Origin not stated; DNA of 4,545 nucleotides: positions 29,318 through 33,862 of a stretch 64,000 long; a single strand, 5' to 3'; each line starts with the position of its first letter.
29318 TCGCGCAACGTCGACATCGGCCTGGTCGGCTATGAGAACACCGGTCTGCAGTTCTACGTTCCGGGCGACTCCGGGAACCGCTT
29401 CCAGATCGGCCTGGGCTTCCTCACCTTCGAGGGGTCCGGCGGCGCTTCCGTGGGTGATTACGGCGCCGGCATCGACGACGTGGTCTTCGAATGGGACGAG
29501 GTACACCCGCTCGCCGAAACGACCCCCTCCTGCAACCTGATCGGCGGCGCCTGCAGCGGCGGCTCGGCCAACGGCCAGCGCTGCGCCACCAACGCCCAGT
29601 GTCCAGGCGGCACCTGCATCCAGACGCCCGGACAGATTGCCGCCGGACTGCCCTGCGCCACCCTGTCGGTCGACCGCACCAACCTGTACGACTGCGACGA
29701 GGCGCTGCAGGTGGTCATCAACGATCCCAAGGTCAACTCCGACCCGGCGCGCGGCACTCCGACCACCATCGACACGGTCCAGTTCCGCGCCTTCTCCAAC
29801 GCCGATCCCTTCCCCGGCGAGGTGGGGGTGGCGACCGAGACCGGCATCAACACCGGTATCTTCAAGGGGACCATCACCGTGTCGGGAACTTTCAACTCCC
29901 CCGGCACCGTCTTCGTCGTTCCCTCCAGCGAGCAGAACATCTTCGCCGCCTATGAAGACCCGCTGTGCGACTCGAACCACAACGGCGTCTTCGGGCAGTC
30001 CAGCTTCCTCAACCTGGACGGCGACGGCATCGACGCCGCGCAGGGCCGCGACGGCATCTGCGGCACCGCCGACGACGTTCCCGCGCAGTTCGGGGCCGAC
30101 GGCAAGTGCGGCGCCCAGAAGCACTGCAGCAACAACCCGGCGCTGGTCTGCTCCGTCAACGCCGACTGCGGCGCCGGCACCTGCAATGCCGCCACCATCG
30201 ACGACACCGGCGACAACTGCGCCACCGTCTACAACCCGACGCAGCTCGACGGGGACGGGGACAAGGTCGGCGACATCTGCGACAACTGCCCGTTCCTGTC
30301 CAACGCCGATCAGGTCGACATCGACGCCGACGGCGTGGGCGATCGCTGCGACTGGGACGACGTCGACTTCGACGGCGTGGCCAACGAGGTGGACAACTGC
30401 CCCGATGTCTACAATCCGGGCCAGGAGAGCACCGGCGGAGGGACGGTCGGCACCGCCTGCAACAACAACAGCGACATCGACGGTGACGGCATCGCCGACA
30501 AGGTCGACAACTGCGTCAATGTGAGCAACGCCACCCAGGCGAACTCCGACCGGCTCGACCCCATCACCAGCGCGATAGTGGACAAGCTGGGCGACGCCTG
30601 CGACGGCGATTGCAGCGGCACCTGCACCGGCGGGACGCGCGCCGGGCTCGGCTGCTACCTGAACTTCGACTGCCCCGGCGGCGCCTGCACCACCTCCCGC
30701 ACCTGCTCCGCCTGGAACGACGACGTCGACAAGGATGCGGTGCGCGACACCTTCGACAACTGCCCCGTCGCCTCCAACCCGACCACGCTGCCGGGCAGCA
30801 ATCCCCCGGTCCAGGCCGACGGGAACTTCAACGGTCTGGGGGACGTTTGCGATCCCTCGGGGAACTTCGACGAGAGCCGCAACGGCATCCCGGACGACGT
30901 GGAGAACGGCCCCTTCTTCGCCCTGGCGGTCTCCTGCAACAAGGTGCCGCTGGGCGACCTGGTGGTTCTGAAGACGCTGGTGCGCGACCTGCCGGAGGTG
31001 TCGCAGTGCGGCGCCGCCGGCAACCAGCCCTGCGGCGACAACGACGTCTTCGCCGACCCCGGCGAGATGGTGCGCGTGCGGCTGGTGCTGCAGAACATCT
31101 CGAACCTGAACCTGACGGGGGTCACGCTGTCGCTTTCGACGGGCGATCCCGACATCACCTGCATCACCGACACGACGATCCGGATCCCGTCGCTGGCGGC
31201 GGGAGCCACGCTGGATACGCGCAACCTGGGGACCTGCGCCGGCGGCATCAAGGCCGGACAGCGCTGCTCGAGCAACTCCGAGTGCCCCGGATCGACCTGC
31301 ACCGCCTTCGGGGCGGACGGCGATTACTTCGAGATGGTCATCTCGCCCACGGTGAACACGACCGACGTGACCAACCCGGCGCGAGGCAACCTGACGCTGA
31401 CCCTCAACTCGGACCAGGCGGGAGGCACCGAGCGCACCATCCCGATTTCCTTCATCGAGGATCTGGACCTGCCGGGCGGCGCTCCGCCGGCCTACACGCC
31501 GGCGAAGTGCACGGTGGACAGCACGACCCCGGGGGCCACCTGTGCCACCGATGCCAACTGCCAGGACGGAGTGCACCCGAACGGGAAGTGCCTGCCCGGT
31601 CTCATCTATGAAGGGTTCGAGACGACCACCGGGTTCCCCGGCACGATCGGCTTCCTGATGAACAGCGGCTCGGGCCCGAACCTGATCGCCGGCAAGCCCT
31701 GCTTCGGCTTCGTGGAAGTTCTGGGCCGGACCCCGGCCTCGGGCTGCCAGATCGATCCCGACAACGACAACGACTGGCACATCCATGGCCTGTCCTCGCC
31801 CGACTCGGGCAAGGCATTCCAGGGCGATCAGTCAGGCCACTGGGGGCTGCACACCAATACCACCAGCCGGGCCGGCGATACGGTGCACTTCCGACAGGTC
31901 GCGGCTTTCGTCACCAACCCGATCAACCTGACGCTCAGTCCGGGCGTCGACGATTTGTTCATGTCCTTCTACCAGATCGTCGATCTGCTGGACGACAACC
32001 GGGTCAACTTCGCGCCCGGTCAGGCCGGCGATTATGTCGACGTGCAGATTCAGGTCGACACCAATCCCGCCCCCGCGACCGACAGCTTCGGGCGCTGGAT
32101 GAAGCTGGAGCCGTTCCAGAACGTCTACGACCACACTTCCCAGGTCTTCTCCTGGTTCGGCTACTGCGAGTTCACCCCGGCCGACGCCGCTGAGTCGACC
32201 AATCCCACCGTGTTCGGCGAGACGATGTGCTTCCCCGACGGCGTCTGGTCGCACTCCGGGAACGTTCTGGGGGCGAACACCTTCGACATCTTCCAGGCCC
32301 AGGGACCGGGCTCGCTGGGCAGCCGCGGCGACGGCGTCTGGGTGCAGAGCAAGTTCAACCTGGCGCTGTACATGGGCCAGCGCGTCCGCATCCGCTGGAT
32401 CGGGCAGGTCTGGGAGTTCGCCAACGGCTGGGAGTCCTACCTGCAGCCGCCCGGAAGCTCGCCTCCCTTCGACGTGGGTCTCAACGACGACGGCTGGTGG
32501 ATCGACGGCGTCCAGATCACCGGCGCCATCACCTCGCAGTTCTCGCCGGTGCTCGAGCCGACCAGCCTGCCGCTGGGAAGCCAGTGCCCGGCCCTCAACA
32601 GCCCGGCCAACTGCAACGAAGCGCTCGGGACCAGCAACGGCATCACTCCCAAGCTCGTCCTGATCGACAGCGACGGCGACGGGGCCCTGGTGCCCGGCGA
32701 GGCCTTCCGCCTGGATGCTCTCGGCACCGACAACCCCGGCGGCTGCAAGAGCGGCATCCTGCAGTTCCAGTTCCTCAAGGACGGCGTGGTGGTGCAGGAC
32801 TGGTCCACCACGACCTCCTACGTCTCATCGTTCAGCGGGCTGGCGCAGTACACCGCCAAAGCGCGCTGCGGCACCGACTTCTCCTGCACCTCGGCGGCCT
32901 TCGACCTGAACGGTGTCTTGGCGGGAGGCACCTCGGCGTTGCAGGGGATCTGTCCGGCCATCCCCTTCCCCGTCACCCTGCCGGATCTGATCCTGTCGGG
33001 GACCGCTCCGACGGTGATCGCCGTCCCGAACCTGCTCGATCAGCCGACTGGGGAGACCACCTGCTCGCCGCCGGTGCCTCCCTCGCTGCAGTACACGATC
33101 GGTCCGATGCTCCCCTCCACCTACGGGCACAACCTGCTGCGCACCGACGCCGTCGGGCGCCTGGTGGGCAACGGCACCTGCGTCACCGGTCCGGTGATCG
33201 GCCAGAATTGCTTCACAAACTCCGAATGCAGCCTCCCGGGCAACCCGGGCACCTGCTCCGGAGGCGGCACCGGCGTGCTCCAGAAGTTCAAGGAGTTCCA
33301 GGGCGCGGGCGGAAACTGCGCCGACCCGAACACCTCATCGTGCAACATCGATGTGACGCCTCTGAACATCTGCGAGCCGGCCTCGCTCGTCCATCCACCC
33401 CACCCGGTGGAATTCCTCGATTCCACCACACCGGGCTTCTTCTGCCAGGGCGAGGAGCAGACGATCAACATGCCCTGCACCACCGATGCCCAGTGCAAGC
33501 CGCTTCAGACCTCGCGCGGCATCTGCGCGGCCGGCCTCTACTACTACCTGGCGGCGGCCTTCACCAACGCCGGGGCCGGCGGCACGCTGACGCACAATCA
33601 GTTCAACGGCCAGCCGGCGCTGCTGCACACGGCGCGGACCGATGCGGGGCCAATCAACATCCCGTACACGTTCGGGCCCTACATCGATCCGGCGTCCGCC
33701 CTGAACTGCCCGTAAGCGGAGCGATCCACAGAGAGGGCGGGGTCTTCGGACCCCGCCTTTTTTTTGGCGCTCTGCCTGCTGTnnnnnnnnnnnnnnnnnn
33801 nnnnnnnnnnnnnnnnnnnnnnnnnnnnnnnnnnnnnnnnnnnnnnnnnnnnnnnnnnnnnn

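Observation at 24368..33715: Giant 1: subtilase fused to Cys-rich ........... modules and a TSP3 array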

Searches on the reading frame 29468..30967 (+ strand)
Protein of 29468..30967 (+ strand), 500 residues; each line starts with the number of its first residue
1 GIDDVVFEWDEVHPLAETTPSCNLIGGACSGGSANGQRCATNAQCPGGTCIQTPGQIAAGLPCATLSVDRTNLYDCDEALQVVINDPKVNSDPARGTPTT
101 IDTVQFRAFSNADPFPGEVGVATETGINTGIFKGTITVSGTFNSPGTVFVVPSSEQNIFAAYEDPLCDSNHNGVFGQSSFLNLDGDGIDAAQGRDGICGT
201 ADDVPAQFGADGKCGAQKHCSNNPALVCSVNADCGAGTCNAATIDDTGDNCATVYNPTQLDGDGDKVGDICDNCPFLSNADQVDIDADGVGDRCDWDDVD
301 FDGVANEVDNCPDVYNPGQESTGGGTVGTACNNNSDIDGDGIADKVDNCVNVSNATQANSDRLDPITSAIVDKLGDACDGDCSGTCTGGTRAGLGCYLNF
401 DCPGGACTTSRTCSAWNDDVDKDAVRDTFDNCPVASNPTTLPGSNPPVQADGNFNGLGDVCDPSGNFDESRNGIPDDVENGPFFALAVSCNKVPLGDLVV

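Call 7: search_protein_families(library=pfam, proteins=[window:29468-30967:+], max_evalue=10)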
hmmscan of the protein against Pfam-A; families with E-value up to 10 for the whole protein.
window:29468-30967:+ (500 aa): 1 family
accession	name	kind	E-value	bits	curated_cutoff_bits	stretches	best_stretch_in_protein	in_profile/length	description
PF02412.23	TSP_3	-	3.9e-22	78.1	25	5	284-319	2-36/36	Thrombospondin type 3 repeat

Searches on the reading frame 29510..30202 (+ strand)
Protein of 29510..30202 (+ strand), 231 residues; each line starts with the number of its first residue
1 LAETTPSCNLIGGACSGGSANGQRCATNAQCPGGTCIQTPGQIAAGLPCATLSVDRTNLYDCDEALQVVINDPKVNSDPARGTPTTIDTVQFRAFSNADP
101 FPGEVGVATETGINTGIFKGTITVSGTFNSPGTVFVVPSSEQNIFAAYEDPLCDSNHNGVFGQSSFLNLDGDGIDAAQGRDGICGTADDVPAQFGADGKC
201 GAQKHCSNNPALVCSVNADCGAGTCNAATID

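Call 90: search_protein_families(library=ncbifam, proteins=[window:29510-30202:+], max_evalue=10)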
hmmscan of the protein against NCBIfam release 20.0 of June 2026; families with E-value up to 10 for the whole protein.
window:29510-30202:+ (231 aa): 1 family
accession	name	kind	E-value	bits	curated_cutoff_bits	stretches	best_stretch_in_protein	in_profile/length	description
TIGR04201.1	Myxo_Cys_RPT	repeat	0.0066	16.5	25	2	23-37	4-18/22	Cys-rich repeat-containing protein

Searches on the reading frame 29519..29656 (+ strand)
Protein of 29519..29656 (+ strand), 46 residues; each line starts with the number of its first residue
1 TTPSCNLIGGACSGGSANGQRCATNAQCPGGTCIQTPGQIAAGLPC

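Call 88: search_protein_families(library=ncbifam, proteins=[window:29519-29656:+], max_evalue=10)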
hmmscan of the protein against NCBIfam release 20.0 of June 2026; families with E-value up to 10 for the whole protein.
seq(46 aa): 1 family
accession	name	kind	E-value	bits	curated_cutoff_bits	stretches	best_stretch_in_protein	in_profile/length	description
TIGR04201.1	Myxo_Cys_RPT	repeat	0.0021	18.1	25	1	20-34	4-18/22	Cys-rich repeat-containing protein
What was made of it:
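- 29552..29617 (+): Four-Cys module 2 (aa 1729-1750), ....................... TIGR04201 scores 18.1 bits, E 0.002 (call 88).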

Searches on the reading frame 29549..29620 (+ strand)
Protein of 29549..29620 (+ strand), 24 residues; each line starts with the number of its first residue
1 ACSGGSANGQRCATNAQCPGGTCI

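Call 89: search_protein_families(library=ncbifam, alignment_id=A6, max_evalue=1)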
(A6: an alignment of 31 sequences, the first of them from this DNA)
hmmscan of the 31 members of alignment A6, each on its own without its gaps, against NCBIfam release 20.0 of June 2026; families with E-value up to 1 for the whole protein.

A. member 1, seq(24 aa): 1 family
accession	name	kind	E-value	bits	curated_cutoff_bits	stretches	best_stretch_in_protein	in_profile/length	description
TIGR04201.1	Myxo_Cys_RPT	repeat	0.0021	18.1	25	1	10-23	4-17/22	Cys-rich repeat-containing protein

B. families by the number of members that match (of 31 scanned): 1 family
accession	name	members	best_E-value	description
TIGR04201.1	Myxo_Cys_RPT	17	9e-05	Cys-rich repeat-containing protein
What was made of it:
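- On TIGR04201 (Myxo_Cys_RPT, TraA-type repeat): 17 of 31 family modules match at E<=1, best 9e-5 (call 89).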

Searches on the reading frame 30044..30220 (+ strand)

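Call 88: search_protein_families(library=ncbifam, proteins=[window:30044-30220:+], max_evalue=10)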
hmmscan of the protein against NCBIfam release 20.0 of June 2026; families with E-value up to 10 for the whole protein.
seq(59 aa): 3 families
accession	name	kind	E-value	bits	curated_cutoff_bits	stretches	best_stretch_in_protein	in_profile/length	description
TIGR04201.1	Myxo_Cys_RPT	repeat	0.017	15.2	25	1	36-51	5-21/22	Cys-rich repeat-containing protein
NF045491.1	LysJ_Sulfobales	equivalog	0.23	10.3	700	1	8-45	205-242/386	[LysW]-aminoadipate semialdehyde/glutamate semialdehyde transaminase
NF050137.2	KCGExKCG_twice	domain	0.27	10.9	19.5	1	15-26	14-25/29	HvfA family oxazolone/thioamide-modified RiPP metallophore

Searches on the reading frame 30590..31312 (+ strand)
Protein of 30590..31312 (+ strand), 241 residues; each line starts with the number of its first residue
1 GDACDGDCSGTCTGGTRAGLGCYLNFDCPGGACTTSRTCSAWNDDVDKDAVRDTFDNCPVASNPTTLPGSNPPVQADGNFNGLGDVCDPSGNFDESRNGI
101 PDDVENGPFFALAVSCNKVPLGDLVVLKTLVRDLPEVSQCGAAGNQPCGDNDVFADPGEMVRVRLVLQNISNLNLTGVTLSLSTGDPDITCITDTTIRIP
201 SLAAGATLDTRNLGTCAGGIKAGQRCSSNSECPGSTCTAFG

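Call 90: search_protein_families(library=ncbifam, proteins=[window:30590-31312:+], max_evalue=10)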
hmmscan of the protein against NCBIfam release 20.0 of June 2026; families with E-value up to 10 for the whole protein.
window:30590-31312:+ (241 aa): 3 families
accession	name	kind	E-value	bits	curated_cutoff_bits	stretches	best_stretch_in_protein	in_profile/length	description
NF038112.1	myxo_dep_M36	subfamily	0.0054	13.9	1500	1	148-208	874-936/1604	myxosortase-dependent M36 family metallopeptidase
NF045500.1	Omp28_seleno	equivalog_domain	0.0071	15.8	200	1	40-92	269-312/377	Omp28-related selenoprotein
NF047638.1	throspo3_MtsC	equivalog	0.0071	15.3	350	1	1-96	155-237/428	cell-cell cohesion MYXO-CTERM protein MtsC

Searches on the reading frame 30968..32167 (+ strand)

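Call 7: search_protein_families(library=pfam, proteins=[window:30968-32167:+], max_evalue=10)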
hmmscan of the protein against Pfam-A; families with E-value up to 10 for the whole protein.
window:30968-32167:+ (400 aa): 4 families
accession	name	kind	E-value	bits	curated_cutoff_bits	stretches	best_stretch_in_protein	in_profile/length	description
PF01683.23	EB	-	0.0042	17.6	24.3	2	88-112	10-35/52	EB module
PF23304.1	GAE_BBS1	-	0.28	11.9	27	1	36-83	15-62/105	Bardet-Biedl syndrome 1 protein, GAE domain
PF23416.1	DUF7107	-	5.5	7.8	24.6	1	88-111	17-41/48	Domain of unknown function (DUF7107)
PF00095.26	WAP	-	7.7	7.3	20.8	0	89-109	12-26/41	WAP-type (Whey Acidic Protein) 'four-disulfide core'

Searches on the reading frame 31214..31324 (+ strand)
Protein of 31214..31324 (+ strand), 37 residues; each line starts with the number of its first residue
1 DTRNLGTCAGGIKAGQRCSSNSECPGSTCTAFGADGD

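Call 88: search_protein_families(library=ncbifam, proteins=[window:31214-31324:+], max_evalue=10)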
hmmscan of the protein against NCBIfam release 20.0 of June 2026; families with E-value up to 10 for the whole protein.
seq(37 aa): 1 family
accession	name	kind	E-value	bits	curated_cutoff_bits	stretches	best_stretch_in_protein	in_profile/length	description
TIGR04201.1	Myxo_Cys_RPT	repeat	0.016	15.3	25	1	16-31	4-19/22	Cys-rich repeat-containing protein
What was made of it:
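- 30920..31492 (+): Repeat B of the twice-occurring (presumed beta-sandwich) domain (aa 2185-2375). Module 5 (aa 2290-2311, nt 31235-31300) is inserted in a loop. TIGR04201 scores 15.3 bits (call 88).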

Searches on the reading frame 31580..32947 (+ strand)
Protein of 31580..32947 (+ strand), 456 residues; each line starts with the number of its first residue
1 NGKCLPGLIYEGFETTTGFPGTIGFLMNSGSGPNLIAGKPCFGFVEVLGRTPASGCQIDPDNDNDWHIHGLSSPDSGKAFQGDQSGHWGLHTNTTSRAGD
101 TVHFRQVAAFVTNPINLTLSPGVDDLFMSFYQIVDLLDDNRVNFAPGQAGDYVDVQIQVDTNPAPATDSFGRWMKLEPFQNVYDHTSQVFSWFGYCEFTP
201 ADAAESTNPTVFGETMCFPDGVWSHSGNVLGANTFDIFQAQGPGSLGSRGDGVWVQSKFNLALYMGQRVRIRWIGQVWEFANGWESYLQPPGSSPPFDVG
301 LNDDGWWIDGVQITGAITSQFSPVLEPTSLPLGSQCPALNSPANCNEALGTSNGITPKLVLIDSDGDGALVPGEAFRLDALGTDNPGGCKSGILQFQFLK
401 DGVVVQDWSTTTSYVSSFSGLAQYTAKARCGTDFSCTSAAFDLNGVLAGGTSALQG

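Call 53: predict_structure(alignment_id=A5)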
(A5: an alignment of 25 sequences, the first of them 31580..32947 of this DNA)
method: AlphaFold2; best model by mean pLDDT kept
length: 456 residues; sequences in the alignment: 25
mean_pLDDT: 65.2   pTM: 0.61
mean pLDDT of the five models: 65.2, 58.2, 55.7, 53.9, 44.5
residues with pLDDT >= 90: 14; 70-90: 202; 50-70: 120; < 50: 120
segments of 3 or more residues with pLDDT < 50: 1-5, 31-35, 37-63, 94-104, 189-196, 199-214, 232-237, 281-285, 289-291, 293-295, 298-300, 323-340, 449-451
pLDDT, mean of each block of 10 residues (from residue 1): 58 62 64 43 37 38 59 62 79 47 56 85 79 77 65 82 75 72 56 42 41 51 70 48 69 80 83 74 47 47 75 83 45 43 60 76 76 80 72 82 84 82 86 80 67 53
secondary structure, 60 per line:
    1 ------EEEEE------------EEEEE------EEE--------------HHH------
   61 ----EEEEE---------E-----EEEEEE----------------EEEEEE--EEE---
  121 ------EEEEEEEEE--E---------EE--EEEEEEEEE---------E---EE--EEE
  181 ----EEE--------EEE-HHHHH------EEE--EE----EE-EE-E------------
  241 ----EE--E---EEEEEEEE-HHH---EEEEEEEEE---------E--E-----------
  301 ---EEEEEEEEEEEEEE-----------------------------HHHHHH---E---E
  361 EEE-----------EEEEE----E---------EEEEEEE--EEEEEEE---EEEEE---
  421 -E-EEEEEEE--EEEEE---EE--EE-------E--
elements in order: E7-11 E24-28 E35-37 E65-69 E85-90 E107-112 E115-117 E127-135 E152-160 E178-180 E185-187 E196-198 H200-204 E211-213 E253-260 E268-276 E304-317 H347-352 E360-363 E375-379 E394-400 E403-409 E413-417 E424-430 E433-437
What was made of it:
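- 31595..32557 (+): MAM/CBM/cleaved-adhesin-like jelly roll 'bigB' (aa 2410-2730), with a conserved His cluster (His2471, 2473, 2491, 2495, 2589) and a DDGWWID ending. The AF2 model has pLDDT 65 and pTM 0.61 and is all-beta (call 53).
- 32558..32947 (+): Small beta-sandwich domain (aa 2731-2860). The AF2 model shows strands with pLDDT 72-86 in model residues 350-440 (call 53).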

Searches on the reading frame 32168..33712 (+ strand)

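Call 7: search_protein_families(library=pfam, proteins=[window:32168-33712:+], max_evalue=10)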
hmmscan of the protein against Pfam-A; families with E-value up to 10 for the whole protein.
window:32168-33712:+ (515 aa): 1 family
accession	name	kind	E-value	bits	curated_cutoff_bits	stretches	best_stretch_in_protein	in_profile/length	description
PF23416.1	DUF7107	-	7.4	7.4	24.6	1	335-355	16-36/48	Domain of unknown function (DUF7107)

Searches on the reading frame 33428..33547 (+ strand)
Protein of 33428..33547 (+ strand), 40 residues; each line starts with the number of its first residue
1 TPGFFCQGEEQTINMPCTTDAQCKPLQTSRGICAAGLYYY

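Call 88: search_protein_families(library=ncbifam, proteins=[window:33428-33547:+], max_evalue=10)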
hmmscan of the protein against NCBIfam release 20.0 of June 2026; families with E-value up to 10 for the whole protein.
seq(40 aa): 1 family
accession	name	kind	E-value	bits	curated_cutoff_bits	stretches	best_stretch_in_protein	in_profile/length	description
TIGR04201.1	Myxo_Cys_RPT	repeat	3.7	7.8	25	1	17-23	5-11/22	Cys-rich repeat-containing protein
